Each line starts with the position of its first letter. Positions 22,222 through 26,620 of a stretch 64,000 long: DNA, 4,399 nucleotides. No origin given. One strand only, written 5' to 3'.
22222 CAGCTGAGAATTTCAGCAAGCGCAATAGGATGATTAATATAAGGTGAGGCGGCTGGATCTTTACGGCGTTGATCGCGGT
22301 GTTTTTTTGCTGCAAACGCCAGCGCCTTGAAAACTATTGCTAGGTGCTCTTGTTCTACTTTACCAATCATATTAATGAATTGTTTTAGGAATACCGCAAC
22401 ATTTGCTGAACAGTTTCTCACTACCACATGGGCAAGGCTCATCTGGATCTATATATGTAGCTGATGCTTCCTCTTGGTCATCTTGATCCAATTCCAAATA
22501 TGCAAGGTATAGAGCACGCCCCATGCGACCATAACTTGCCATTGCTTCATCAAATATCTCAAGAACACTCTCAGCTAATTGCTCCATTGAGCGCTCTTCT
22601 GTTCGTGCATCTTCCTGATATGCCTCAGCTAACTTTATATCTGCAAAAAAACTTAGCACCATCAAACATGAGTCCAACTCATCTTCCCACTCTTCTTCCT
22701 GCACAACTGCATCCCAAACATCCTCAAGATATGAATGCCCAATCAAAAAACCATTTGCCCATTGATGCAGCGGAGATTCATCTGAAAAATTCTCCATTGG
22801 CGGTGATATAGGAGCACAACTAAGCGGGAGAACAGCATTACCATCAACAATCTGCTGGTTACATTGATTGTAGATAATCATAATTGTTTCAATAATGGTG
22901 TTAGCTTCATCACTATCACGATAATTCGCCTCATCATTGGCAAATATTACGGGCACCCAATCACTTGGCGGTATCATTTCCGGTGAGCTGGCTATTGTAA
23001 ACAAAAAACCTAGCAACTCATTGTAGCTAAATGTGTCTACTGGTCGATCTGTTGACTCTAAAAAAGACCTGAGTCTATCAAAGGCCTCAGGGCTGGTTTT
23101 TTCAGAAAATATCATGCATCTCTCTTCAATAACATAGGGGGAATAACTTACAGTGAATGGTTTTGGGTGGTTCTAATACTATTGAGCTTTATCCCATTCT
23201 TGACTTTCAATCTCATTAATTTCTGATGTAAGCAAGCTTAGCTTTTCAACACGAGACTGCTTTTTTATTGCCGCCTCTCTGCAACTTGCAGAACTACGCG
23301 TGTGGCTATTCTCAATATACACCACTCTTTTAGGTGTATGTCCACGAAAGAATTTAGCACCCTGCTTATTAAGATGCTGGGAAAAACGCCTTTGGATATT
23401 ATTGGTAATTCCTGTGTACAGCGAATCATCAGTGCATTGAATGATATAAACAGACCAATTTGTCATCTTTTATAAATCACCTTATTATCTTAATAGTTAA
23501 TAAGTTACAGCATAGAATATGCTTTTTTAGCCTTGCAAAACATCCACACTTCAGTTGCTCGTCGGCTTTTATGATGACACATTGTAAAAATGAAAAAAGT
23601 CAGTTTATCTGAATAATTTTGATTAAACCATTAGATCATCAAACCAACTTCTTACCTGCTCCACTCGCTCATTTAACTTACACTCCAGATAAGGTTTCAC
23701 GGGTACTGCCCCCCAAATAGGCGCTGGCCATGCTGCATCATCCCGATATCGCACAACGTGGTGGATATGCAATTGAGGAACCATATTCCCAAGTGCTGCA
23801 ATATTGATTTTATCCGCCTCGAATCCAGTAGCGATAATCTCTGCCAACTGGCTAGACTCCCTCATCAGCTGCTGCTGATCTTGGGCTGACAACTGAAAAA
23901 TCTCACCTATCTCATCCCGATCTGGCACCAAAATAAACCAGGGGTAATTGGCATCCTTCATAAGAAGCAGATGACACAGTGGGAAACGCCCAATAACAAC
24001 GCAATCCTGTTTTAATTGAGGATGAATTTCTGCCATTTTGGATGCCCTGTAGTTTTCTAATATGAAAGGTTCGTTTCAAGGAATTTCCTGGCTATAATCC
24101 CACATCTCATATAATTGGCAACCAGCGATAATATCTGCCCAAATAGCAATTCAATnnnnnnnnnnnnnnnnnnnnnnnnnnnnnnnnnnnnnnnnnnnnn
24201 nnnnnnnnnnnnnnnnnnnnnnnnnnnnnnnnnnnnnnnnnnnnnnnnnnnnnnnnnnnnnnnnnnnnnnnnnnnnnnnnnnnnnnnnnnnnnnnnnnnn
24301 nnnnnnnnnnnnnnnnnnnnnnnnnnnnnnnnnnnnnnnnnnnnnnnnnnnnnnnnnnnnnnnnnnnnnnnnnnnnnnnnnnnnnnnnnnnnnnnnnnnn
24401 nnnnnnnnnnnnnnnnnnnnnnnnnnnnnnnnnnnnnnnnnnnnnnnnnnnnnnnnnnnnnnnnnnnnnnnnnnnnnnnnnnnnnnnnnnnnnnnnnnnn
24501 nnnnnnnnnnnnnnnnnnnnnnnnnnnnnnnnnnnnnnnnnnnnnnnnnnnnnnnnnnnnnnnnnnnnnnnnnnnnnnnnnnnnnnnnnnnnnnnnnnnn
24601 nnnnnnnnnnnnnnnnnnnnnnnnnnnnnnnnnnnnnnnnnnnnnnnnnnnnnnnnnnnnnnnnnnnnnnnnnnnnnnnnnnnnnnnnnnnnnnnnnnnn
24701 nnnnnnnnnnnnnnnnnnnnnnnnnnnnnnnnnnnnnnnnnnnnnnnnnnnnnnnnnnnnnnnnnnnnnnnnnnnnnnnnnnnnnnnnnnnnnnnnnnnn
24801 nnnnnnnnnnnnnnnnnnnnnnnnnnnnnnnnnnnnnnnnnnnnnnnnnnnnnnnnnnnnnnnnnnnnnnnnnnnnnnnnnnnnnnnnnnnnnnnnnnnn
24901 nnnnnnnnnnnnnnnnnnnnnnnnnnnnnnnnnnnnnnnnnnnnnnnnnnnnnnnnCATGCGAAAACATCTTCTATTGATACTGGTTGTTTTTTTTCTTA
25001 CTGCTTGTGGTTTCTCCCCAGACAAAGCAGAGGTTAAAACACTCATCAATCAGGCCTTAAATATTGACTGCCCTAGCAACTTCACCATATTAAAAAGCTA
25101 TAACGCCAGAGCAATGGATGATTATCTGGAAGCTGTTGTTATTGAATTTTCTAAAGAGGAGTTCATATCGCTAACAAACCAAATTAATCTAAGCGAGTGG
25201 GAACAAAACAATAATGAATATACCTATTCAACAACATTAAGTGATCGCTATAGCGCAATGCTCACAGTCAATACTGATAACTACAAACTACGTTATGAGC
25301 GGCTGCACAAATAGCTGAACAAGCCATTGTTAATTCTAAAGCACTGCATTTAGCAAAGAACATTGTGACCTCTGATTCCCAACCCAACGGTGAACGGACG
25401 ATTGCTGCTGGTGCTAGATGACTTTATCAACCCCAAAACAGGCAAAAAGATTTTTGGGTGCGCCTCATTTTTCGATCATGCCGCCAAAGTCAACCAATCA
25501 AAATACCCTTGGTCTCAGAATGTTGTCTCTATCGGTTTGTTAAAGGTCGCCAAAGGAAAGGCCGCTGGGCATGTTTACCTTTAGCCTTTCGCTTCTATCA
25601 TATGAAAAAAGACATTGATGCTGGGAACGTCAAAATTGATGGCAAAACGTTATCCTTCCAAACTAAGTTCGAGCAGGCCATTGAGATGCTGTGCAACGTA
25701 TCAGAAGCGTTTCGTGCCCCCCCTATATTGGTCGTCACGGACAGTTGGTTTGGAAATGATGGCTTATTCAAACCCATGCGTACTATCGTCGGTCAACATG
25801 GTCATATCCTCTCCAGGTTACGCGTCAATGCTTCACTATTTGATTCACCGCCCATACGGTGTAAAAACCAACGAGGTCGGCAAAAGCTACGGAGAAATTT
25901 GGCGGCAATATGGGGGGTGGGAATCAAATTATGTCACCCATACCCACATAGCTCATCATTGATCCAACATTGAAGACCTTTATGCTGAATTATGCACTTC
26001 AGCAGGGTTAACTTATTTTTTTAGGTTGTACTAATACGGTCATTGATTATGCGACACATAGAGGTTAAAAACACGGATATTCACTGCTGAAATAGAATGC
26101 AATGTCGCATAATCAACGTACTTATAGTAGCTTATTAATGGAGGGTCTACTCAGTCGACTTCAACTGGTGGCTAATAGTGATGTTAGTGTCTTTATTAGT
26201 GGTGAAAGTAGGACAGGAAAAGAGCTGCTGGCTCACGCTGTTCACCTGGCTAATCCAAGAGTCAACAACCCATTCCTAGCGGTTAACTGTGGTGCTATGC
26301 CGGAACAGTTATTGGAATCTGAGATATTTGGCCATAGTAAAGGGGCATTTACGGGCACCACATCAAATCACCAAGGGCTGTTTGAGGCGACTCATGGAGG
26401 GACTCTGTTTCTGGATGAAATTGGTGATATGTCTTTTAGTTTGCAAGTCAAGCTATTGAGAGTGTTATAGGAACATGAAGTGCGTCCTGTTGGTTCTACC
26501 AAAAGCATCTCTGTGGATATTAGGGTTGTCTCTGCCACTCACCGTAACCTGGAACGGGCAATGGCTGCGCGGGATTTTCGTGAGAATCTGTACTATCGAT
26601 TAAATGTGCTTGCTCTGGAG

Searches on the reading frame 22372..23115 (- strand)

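Call 70: search_protein_families(library=pfam, proteins=[window:22372-23115:-], max_evalue=0.0001)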
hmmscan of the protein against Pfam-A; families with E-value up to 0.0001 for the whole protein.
window:22372-23115:- (247 aa): 2 families
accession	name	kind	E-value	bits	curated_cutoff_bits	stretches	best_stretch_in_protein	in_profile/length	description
PF03695.18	UPF0149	-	1.9e-22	80.8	25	1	13-191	1-179/181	Uncharacterised protein family (UPF0149)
PF02810.21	SEC-C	-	8.3e-06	26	20.4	1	226-241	3-18/19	SEC-C motif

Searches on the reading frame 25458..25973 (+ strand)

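Call 70: search_protein_families(library=pfam, proteins=[window:25458-25973:+], max_evalue=0.0001)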
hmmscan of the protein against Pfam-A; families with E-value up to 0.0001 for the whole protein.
window:25458-25973:+ (171 aa): 1 family
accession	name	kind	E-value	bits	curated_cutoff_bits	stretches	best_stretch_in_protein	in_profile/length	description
PF13546.12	DDE_5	-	6.8e-05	23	27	1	60-143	150-235/272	DDE superfamily endonuclease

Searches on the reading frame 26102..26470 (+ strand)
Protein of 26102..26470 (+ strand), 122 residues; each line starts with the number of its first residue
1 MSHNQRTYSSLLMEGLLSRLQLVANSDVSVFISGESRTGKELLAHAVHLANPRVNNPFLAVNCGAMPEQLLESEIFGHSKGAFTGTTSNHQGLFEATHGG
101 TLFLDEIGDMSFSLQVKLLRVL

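Call 70: search_protein_families(library=pfam, proteins=[window:26102-26470:+], max_evalue=0.0001)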
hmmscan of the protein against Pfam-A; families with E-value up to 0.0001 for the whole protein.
window:26102-26470:+ (122 aa): 2 families
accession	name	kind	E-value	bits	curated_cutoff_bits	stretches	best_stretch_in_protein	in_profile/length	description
PF00158.32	Sigma54_activat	-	1.8e-43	148.6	20.2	1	12-122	7-117/168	Sigma-54 interaction domain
PF14532.12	Sigma54_activ_2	-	2.1e-10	41.4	25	1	10-122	4-93/138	Sigma-54 interaction domain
